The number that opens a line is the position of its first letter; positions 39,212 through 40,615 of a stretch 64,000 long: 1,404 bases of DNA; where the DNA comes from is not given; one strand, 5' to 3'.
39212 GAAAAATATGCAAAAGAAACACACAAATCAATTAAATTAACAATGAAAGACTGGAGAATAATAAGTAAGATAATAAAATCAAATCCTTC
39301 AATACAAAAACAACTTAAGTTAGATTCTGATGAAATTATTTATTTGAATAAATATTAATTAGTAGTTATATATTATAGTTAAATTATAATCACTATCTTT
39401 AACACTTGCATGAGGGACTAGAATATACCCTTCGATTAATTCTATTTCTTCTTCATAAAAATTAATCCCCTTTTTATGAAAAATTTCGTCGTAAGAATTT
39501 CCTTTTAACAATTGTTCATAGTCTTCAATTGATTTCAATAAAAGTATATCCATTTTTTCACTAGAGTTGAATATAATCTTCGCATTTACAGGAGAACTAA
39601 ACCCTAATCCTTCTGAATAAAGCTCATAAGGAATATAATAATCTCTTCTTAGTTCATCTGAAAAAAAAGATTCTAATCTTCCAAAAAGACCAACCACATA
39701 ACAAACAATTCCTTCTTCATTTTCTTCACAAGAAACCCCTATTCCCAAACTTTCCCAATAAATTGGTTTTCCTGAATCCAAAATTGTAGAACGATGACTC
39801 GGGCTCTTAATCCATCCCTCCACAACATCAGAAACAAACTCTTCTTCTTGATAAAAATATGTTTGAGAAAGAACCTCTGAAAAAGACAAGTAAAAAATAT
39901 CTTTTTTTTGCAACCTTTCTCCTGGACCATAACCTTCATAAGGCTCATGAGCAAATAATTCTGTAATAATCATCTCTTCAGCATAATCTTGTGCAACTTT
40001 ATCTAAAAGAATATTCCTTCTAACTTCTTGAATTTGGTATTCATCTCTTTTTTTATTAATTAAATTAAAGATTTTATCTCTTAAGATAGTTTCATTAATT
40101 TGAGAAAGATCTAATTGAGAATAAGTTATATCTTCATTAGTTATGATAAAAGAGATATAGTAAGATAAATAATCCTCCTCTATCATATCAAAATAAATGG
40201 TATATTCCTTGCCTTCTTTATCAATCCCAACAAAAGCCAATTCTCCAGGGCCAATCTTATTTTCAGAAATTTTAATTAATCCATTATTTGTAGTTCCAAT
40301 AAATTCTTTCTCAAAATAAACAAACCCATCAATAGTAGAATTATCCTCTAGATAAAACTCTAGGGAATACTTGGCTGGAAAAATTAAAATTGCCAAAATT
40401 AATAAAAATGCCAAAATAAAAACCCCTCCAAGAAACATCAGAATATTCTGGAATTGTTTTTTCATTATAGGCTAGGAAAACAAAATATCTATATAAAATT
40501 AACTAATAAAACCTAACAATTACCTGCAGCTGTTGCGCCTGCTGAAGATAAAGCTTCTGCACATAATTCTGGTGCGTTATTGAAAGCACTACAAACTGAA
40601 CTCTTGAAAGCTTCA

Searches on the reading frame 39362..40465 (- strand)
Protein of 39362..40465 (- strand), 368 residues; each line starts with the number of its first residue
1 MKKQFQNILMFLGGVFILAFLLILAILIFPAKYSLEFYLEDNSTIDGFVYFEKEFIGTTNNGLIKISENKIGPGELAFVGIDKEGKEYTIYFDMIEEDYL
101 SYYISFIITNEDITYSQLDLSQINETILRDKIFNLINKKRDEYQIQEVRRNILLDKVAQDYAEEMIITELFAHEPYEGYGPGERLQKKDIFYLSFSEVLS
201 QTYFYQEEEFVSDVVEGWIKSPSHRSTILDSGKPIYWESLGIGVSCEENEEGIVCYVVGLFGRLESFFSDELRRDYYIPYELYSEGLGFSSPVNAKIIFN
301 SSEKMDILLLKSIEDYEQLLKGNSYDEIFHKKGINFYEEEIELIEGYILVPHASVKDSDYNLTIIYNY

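Call 38: search_protein_families(library=pfam, proteins=[window:39362-40465:-], max_evalue=0.01)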
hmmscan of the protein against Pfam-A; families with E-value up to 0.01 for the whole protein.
window:39362-40465:- (368 aa): 1 family
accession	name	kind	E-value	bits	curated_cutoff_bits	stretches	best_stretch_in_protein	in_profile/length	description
PF00188.32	CAP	-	1.8e-07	32.5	21.1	1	133-256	1-116/117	Cysteine-rich secretory protein family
